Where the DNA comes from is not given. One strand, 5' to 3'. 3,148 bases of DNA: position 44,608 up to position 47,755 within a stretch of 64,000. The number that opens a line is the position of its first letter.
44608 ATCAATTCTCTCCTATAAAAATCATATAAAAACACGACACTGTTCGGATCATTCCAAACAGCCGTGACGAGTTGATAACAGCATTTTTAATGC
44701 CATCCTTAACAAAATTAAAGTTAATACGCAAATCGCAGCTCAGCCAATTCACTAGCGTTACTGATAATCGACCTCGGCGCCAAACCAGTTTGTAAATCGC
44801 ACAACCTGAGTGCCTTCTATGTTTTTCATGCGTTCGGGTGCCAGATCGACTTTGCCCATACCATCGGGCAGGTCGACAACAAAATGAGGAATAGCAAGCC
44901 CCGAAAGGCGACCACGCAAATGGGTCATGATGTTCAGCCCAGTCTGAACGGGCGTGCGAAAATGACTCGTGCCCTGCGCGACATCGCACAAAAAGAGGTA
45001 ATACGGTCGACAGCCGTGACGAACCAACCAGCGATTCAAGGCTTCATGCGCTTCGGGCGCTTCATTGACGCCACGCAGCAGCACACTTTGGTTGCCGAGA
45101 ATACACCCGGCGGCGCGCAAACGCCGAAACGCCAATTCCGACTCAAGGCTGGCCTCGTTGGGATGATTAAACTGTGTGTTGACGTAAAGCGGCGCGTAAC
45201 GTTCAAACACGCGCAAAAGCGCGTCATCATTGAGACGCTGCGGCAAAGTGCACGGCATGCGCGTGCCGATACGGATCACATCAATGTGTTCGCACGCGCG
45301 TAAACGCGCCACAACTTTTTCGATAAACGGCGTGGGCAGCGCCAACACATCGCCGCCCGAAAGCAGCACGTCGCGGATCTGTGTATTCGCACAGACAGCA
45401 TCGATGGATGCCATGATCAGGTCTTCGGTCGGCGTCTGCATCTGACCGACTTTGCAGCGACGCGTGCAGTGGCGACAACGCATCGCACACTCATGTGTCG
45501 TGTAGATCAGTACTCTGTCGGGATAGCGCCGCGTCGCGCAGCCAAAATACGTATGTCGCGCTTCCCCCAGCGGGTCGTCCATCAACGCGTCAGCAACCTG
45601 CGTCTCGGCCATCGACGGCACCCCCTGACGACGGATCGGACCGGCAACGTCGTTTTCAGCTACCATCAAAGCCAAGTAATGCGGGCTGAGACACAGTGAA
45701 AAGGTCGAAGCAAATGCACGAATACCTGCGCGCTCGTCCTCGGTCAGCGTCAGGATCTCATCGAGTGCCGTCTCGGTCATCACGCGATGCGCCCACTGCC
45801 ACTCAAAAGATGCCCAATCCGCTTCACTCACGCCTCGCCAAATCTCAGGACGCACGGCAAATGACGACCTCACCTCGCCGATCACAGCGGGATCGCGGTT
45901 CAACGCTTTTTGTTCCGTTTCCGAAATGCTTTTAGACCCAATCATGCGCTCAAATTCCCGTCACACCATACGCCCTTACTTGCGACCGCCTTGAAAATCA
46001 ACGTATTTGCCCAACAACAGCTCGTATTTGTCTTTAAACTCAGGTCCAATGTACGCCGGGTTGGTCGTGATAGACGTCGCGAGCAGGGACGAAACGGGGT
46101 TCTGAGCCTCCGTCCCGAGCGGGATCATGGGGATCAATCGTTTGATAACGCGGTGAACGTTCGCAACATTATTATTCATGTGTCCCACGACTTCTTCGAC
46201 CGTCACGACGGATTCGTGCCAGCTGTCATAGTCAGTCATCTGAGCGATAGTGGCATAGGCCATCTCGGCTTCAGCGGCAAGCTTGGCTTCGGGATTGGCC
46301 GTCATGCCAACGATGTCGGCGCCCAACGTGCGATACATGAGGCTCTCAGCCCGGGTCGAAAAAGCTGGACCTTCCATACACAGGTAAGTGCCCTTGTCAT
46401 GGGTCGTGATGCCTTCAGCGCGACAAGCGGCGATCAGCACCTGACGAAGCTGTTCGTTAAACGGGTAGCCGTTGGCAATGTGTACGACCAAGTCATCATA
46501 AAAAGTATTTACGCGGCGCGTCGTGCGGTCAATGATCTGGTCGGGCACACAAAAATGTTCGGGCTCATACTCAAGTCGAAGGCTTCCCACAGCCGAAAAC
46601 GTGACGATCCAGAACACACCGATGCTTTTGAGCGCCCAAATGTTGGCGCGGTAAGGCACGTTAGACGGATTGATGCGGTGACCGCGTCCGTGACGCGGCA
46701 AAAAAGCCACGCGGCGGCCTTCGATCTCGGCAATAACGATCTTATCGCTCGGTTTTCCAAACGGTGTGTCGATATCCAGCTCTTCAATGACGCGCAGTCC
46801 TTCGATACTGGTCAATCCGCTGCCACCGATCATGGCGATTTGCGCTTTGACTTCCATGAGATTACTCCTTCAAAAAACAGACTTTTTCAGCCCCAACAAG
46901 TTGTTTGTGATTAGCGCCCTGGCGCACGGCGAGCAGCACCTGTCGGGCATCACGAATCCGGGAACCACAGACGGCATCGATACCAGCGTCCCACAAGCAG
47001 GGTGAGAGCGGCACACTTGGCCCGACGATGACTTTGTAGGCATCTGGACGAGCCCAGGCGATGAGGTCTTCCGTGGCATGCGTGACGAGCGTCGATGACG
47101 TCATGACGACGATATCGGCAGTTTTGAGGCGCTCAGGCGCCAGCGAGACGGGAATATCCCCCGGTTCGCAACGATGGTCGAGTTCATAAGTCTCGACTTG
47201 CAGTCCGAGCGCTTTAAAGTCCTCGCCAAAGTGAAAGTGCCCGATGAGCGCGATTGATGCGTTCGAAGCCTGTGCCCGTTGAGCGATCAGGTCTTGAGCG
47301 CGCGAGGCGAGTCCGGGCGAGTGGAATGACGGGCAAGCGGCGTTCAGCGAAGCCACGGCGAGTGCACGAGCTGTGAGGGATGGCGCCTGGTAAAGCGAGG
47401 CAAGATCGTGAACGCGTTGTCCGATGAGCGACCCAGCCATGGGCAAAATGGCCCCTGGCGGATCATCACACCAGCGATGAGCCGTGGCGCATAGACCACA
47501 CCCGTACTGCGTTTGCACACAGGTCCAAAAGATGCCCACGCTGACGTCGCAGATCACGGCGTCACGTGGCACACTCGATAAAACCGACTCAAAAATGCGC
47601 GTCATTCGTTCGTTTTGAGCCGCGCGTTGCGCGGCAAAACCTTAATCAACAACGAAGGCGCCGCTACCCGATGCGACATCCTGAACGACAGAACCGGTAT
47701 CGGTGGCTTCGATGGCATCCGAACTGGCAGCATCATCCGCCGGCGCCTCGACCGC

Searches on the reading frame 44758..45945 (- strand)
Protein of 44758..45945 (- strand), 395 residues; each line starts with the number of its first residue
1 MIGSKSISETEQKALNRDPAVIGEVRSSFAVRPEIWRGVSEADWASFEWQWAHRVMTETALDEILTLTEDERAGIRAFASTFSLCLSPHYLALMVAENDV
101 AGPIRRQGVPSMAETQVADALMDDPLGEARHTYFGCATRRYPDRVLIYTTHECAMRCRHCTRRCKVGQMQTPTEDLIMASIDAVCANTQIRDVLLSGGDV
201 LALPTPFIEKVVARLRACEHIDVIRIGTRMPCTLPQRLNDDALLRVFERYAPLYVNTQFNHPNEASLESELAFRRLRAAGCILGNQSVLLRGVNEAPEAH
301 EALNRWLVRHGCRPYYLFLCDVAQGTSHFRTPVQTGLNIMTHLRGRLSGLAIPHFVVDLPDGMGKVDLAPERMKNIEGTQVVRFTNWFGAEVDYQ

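Call 13: search_protein_families(library=pfam, proteins=[window:44758-45945:-], max_evalue=0.01)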
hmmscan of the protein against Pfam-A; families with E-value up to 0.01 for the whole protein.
window:44758-45945:- (395 aa): 3 families
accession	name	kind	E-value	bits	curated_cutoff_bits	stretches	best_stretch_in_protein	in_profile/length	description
PF04055.27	Radical_SAM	-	1.6e-07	32.1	29.5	1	147-265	1-115/166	Radical SAM superfamily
PF12544.13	LAM_C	-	4.1e-07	30.6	26.7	1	341-382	2-43/127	Lysine-2,3-aminomutase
PF13353.11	Fer4_12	-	0.00078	20.2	22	1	144-217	7-79/137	4Fe-4S single cluster domain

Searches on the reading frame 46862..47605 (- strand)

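Call 13: search_protein_families(library=pfam, proteins=[window:46862-47605:-], max_evalue=0.01)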
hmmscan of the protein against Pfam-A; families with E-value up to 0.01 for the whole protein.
window:46862-47605:- (247 aa): 2 families
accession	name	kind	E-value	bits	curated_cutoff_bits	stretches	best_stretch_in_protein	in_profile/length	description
PF04016.18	DUF364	-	3.9e-26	91.9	23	1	109-239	5-140/147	Putative heavy-metal chelation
PF13938.11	DUF4213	-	1.1e-12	48.5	23.5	1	8-90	4-74/75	Putative heavy-metal chelation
